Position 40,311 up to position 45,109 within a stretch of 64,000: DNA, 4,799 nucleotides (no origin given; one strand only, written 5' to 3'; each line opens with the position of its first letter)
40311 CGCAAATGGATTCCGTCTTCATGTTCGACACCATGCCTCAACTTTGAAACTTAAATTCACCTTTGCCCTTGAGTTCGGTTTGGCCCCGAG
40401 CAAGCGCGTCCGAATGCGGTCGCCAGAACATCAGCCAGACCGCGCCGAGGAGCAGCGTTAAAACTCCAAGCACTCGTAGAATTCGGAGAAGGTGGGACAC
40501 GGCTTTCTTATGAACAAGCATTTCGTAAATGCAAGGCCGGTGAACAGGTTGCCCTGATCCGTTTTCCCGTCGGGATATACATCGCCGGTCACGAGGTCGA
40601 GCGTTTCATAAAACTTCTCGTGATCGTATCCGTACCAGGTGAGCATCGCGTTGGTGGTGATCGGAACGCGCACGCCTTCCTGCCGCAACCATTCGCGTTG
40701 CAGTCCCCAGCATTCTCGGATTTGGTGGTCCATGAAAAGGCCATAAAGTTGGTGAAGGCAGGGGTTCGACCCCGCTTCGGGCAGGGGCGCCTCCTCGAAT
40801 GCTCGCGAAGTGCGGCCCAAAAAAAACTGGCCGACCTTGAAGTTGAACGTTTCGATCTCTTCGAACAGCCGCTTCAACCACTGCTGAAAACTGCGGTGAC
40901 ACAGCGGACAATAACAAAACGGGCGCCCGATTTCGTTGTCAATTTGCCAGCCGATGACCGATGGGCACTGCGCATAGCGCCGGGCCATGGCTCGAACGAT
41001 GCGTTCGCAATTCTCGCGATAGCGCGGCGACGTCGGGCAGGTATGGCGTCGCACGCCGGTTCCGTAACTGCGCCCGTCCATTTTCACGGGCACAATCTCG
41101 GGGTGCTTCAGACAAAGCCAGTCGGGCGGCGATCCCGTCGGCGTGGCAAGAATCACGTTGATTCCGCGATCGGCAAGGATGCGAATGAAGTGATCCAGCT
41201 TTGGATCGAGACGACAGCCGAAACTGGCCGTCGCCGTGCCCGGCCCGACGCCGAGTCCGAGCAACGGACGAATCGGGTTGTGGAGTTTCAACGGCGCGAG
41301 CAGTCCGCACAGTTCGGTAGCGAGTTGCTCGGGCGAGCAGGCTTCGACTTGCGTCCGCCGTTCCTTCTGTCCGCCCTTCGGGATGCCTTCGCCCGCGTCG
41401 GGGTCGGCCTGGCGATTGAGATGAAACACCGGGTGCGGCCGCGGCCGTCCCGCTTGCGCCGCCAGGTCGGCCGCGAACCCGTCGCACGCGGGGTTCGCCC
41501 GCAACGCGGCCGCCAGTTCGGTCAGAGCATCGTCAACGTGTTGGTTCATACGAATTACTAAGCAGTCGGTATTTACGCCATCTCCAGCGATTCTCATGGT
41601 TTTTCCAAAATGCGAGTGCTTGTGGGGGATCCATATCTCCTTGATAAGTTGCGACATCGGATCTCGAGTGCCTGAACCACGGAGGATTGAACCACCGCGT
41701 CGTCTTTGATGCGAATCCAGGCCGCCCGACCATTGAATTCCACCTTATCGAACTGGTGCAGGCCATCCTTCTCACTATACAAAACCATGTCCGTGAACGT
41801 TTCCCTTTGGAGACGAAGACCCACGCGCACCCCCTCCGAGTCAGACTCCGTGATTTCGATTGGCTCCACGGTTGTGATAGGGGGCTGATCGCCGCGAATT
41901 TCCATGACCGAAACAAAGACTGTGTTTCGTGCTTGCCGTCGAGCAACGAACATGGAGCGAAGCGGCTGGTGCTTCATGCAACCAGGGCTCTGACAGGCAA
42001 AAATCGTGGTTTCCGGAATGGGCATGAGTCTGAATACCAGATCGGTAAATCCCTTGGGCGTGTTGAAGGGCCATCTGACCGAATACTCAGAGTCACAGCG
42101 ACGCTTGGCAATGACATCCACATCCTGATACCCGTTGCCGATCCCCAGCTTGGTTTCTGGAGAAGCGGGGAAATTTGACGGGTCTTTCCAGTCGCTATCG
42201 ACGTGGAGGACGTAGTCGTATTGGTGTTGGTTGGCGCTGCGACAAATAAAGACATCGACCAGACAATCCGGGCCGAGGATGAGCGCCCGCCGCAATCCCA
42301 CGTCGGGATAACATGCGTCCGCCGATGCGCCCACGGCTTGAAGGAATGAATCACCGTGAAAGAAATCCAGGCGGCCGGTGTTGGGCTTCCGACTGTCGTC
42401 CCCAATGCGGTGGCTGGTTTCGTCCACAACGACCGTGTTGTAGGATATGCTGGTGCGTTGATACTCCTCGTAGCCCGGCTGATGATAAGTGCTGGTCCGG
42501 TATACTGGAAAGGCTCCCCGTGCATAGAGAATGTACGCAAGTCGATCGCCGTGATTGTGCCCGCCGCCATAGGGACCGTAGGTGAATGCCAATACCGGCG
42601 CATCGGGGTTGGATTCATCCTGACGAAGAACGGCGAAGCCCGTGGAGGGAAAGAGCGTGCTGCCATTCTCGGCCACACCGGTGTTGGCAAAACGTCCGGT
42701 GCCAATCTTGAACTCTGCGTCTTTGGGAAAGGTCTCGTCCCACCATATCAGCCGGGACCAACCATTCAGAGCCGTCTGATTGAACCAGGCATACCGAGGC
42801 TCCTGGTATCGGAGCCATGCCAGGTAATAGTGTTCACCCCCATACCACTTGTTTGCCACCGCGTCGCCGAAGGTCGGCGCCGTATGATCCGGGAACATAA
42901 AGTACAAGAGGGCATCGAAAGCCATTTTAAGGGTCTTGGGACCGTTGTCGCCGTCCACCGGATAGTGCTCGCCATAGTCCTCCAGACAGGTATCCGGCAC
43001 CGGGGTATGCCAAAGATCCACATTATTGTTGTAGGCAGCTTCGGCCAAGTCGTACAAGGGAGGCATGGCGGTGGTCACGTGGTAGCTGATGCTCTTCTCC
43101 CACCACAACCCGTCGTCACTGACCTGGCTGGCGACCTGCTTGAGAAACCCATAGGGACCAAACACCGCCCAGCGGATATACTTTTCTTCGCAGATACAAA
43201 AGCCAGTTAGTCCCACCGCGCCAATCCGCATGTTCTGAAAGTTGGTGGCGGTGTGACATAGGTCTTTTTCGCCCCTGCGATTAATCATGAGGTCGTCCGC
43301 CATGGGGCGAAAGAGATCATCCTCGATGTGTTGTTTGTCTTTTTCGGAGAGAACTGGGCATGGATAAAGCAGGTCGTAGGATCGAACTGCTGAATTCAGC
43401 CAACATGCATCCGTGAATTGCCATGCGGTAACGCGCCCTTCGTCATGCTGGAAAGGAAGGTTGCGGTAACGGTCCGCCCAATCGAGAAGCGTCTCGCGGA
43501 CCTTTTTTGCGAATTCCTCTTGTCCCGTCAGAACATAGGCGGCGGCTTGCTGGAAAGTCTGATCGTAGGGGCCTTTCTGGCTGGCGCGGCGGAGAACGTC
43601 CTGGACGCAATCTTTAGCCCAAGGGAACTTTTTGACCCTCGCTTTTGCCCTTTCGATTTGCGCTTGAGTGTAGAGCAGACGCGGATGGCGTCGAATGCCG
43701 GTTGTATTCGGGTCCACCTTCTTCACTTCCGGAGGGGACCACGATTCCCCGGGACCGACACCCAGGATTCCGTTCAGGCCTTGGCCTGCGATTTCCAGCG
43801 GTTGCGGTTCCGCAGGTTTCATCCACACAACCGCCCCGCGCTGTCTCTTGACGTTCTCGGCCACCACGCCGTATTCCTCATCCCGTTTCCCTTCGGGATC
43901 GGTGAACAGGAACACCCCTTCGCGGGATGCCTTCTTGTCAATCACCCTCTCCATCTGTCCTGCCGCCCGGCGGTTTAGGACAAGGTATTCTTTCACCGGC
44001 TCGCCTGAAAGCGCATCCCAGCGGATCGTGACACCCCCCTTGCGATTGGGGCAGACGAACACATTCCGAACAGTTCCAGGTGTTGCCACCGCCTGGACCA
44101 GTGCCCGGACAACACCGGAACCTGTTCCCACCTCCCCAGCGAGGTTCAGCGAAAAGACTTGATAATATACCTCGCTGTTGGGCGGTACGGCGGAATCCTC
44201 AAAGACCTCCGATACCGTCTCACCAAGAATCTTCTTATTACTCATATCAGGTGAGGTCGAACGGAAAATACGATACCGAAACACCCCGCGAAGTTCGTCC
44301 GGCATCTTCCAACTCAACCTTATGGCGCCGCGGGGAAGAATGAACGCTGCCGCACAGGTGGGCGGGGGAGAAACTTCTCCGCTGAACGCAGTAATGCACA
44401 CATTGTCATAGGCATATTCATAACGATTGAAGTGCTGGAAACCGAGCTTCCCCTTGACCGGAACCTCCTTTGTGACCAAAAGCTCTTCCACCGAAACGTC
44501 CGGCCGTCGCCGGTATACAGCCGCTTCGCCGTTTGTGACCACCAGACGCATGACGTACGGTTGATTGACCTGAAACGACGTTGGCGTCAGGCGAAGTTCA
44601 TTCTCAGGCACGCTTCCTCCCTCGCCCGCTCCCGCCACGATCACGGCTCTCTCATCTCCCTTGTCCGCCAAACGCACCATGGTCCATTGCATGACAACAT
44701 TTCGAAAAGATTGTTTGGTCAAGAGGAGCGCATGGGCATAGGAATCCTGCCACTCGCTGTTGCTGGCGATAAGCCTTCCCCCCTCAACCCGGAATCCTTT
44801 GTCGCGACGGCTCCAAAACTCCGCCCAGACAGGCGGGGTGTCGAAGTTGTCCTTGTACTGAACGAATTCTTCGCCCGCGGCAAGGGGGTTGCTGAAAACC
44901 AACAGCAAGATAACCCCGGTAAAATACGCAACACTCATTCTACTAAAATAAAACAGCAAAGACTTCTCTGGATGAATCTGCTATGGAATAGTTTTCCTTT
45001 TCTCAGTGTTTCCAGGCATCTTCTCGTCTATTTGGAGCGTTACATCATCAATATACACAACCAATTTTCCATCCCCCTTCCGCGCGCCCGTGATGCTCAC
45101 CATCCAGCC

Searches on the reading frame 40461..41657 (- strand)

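Call 45: search_protein_families(library=pfam, proteins=[window:40461-41657:-], max_evalue=0.001)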
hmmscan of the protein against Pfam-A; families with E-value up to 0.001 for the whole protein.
window:40461-41657:- (399 aa): 1 family
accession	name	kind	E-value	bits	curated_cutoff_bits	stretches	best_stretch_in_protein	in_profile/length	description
PF02449.21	Glyco_hydro_42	-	1.5e-59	202.7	21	1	154-368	49-269/376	Beta-galactosidase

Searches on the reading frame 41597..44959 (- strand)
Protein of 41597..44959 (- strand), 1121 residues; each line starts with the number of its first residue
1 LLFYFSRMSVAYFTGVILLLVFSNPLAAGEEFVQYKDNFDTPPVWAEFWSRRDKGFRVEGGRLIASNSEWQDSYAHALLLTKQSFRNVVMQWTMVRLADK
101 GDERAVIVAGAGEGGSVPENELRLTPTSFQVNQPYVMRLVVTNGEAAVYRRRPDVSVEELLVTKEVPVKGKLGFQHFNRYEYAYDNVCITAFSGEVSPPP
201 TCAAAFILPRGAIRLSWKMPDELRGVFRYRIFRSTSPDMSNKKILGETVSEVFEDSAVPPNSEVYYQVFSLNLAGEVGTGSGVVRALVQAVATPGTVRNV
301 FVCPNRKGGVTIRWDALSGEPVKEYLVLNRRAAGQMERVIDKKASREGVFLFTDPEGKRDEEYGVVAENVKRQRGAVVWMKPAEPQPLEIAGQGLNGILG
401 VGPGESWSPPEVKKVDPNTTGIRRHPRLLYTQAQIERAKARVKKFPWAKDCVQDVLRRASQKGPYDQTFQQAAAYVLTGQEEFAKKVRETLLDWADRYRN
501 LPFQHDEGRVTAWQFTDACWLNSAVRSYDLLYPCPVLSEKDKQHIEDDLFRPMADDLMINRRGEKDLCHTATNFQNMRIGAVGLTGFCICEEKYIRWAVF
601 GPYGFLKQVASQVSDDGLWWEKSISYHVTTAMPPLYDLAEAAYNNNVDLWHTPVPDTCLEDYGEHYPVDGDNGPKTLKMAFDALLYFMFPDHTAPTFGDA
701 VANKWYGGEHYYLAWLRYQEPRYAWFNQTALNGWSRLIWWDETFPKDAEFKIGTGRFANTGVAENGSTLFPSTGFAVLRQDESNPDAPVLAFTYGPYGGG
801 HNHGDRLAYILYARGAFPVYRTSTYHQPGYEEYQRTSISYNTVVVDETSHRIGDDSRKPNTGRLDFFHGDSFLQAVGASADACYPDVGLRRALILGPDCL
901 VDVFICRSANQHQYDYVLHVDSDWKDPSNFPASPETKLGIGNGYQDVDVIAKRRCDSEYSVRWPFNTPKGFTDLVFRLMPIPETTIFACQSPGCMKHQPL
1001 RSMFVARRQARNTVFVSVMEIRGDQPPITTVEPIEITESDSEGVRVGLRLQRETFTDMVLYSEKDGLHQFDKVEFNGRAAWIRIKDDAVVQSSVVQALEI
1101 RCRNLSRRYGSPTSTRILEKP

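Call 45: search_protein_families(library=pfam, proteins=[window:41597-44959:-], max_evalue=0.001)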
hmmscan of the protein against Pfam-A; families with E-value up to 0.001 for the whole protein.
window:41597-44959:- (1121 aa): 3 families
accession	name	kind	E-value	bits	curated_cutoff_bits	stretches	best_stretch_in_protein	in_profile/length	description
PF05426.18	Alginate_lyase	-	4.2e-10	40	22.2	1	469-652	63-251/275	Alginate lyase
PF07940.18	Hepar_II_III_C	-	5.5e-10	39.6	24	1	766-882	5-123/237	Heparinase II/III-like, C-terminal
PF16889.11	Hepar_II_III_N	-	4.7e-07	29.9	22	1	470-714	109-327/340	Heparinase II/III N-terminus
